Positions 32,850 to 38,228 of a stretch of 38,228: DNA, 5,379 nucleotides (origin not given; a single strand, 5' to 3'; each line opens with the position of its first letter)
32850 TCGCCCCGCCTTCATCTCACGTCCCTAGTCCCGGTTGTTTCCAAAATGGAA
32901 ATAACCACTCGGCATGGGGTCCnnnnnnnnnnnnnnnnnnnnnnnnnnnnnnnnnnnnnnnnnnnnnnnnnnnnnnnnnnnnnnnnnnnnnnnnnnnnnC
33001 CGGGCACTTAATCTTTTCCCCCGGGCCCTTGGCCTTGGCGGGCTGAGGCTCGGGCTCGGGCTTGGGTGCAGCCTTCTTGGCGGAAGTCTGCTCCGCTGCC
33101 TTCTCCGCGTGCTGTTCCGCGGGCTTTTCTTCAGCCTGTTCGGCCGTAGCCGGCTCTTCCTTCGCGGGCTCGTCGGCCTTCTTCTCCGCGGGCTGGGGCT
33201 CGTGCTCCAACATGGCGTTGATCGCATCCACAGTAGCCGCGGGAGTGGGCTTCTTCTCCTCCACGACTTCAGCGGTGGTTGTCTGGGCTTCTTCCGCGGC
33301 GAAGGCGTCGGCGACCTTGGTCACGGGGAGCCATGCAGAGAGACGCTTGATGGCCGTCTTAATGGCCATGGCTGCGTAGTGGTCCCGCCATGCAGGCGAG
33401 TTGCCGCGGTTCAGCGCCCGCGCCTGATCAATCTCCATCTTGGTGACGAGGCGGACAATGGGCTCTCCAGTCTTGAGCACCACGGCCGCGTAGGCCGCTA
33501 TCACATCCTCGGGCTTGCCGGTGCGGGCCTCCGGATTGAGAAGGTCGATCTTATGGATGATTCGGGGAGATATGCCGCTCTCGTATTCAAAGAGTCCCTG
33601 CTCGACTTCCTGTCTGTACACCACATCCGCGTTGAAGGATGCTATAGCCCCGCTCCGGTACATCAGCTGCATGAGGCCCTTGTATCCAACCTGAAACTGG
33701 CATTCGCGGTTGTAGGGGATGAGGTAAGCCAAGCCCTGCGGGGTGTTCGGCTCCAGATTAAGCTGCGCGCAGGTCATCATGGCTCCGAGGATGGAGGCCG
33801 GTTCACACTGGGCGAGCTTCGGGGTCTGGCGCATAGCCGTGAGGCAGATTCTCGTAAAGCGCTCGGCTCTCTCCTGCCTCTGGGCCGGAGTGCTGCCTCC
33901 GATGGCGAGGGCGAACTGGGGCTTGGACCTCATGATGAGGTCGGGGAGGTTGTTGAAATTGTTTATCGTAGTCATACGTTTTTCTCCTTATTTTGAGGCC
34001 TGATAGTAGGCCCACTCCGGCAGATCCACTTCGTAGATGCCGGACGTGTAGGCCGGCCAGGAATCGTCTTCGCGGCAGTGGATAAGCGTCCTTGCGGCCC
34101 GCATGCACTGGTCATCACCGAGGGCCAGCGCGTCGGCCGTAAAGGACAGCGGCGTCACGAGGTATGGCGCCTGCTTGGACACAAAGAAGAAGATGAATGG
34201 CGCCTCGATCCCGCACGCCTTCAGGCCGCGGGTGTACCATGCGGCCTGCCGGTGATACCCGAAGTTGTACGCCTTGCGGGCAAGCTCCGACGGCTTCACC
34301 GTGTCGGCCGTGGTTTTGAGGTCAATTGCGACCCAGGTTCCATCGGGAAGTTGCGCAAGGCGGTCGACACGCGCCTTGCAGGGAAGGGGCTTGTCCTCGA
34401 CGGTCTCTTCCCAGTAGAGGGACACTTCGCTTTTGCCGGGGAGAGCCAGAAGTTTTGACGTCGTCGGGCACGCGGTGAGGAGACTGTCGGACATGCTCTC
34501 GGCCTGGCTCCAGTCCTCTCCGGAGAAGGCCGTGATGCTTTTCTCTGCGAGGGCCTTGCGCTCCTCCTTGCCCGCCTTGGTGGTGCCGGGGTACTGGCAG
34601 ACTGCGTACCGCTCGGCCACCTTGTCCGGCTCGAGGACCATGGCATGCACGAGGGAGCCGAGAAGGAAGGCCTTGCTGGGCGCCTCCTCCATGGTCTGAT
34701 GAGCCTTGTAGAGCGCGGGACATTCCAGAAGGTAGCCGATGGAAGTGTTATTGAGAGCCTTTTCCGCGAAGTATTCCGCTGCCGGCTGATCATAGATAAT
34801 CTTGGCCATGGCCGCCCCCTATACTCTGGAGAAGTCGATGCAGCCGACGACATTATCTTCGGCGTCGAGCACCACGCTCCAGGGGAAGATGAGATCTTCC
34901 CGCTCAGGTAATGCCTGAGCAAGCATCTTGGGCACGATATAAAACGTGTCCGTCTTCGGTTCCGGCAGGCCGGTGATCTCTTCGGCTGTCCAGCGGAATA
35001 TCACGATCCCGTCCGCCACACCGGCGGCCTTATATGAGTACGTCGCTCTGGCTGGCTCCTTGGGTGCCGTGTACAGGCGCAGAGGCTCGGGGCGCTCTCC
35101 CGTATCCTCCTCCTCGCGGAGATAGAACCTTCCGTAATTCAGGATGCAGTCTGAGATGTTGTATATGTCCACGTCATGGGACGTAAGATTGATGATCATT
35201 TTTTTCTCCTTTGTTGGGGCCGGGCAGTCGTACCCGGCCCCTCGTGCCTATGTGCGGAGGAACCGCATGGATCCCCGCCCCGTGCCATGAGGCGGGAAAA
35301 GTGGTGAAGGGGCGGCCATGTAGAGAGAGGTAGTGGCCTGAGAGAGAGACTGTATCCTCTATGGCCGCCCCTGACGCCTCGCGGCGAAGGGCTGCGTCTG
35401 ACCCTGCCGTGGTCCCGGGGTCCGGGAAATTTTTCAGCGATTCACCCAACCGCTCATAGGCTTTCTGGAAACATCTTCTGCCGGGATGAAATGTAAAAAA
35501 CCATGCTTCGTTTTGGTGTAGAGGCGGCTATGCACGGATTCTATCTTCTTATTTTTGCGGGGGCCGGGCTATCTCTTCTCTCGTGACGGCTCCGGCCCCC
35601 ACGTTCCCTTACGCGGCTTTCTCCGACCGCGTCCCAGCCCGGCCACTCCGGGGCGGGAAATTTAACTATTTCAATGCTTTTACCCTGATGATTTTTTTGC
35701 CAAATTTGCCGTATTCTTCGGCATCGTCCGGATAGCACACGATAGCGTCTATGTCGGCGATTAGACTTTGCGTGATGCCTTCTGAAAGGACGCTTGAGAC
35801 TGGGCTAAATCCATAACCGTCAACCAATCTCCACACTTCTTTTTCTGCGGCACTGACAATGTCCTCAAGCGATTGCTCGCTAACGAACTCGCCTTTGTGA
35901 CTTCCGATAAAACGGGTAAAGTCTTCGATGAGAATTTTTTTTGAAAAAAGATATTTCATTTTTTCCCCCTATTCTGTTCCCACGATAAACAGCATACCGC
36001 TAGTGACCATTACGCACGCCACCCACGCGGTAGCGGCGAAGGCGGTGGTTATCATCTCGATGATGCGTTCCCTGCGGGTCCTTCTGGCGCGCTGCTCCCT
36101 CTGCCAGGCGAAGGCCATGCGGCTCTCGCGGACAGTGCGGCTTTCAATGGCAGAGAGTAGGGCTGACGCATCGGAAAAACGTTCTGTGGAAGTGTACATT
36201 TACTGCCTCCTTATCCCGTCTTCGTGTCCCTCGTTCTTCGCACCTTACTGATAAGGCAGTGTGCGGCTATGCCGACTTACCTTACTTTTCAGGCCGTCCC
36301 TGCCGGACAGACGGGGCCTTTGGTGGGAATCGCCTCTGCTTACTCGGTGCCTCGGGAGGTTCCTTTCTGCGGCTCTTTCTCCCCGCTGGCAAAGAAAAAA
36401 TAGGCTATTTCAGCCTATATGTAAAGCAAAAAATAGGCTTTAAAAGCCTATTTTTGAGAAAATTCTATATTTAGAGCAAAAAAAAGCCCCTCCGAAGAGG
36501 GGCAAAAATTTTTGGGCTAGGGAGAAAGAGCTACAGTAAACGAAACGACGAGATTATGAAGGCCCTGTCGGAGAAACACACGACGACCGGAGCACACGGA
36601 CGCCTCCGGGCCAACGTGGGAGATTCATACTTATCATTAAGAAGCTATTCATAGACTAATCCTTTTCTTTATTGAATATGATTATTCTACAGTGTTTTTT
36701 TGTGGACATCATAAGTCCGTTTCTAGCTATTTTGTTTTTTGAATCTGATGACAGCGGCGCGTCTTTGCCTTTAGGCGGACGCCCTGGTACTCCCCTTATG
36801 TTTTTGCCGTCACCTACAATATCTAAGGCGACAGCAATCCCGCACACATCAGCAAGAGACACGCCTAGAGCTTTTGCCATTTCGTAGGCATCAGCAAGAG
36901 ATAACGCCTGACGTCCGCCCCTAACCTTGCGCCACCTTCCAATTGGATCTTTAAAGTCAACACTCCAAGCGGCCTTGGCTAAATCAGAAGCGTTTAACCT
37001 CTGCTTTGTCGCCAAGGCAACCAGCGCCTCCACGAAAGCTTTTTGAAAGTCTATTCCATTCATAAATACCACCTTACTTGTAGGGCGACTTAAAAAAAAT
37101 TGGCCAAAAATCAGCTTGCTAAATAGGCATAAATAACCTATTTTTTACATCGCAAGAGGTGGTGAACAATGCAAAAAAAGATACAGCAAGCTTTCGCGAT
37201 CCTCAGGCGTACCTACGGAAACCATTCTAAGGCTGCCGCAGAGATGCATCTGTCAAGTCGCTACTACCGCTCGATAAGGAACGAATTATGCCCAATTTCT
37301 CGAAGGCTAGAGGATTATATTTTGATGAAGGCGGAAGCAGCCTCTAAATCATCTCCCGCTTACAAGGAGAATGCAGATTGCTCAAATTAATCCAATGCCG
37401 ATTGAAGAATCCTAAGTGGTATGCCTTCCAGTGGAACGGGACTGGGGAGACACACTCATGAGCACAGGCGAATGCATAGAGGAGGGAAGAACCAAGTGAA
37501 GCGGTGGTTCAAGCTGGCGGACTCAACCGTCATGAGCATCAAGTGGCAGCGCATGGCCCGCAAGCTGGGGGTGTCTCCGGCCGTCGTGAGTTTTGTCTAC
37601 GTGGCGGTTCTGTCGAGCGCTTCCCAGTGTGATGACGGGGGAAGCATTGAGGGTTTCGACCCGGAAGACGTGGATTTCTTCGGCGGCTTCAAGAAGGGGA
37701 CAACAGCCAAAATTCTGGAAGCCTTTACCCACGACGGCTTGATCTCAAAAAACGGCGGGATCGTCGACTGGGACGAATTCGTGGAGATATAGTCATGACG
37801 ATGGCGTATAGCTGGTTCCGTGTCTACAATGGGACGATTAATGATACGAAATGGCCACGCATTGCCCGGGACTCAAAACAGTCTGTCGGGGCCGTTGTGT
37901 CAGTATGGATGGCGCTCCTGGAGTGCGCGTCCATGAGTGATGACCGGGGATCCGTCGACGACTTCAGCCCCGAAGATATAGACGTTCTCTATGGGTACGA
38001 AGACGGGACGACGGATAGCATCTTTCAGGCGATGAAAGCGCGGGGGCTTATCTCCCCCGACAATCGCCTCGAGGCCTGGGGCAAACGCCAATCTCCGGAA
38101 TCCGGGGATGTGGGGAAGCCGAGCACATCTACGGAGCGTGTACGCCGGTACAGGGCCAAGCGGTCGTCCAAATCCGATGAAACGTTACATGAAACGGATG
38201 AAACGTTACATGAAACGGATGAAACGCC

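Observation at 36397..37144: Immunity region logic: three 23-bp operators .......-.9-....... partitioned like lambda OL/OR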

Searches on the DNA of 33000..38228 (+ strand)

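Call 8: search_dna_similar(query=window:33000-38228:+, collection=phages, mode=distant, max_rows=15)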
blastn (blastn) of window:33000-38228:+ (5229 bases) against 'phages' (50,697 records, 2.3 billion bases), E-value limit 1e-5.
Records with a match: 10; places in all: 10; records where one place covers at least 80% of the query: 0.
Best place of each record, by identity: 60-80% 10.
By first word of the organism name: Mycobacterium 9; Bacteriophage 1.
By host as written in the record: Mycobacterium smegmatis mc2 155 9; - 1.
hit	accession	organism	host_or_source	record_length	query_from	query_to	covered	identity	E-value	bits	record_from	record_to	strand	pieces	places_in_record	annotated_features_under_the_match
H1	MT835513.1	Bacteriophage sp.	human fecal samples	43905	617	792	3%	68.3%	1e-7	66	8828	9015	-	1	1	record has no annotation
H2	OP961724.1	Mycobacterium phage BIB9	Mycobacterium smegmatis mc2 155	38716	762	829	1%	79.4%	6e-6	61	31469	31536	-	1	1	46: RecT-like ssDNA binding protein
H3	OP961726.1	Mycobacterium phage BIB7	Mycobacterium smegmatis mc2 155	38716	762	829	1%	79.4%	6e-6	61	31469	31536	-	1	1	46: RecT-like ssDNA binding protein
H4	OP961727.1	Mycobacterium phage BIB6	Mycobacterium smegmatis mc2 155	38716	762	829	1%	79.4%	6e-6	61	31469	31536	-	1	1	46: RecT-like ssDNA binding protein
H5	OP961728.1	Mycobacterium phage BIB4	Mycobacterium smegmatis mc2 155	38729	762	829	1%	79.4%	6e-6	61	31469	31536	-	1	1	46: RecT-like ssDNA binding protein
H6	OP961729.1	Mycobacterium phage BIB3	Mycobacterium smegmatis mc2 155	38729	762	829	1%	79.4%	6e-6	61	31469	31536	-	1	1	46: RecT-like ssDNA binding protein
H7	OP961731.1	Mycobacterium phage BIB1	Mycobacterium smegmatis mc2 155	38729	762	829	1%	79.4%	6e-6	61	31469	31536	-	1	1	46: RecT-like ssDNA binding protein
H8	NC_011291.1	Mycobacterium phage Brujita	Mycobacterium smegmatis mc2 155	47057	762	829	1%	79.4%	6e-6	61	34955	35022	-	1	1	49: RecT-like ssDNA annealing protein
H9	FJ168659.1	Mycobacterium phage Brujita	Mycobacterium smegmatis mc2 155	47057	762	829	1%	79.4%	6e-6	61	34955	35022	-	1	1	49: RecT-like DNA pairing protein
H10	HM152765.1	Mycobacterium phage Island3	Mycobacterium smegmatis mc2 155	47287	762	829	1%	79.4%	6e-6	61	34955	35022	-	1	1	49: RecT-like DNA pairing protein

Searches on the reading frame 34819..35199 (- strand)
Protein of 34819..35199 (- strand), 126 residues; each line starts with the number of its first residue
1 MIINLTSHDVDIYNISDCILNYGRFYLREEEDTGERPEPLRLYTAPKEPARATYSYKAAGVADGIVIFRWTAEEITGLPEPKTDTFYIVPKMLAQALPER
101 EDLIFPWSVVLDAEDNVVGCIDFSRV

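Call 5: search_protein_families(library=pfam, proteins=[window:34819-35199:-], max_evalue=1)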
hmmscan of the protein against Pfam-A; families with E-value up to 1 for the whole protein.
window:34819-35199:- (126 aa): 0 families

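Call 6: search_protein_families(library=phrogs, proteins=[window:34819-35199:-], max_evalue=0.1)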
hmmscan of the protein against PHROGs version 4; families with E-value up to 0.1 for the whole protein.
window:34819-35199:- (126 aa): 2 families
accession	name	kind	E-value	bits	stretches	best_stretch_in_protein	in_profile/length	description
phrog_21731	-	unknown function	2.8e-10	40.8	1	2-108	98-186/329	-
phrog_30542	-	unknown function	4.6e-10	40.2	1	43-124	150-235/237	-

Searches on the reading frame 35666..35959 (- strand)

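Call 5: search_protein_families(library=pfam, proteins=[window:35666-35959:-], max_evalue=1)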
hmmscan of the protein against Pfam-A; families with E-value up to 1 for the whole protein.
window:35666-35959:- (97 aa): 1 family
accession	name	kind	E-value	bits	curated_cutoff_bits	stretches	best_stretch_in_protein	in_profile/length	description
PF25042.1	DUF7787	-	0.2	12.2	25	1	7-36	3-32/58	Domain of unknown function (DUF7787)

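Call 6: search_protein_families(library=phrogs, proteins=[window:35666-35959:-], max_evalue=0.1)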
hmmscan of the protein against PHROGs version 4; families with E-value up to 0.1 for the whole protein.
window:35666-35959:- (97 aa): 0 families
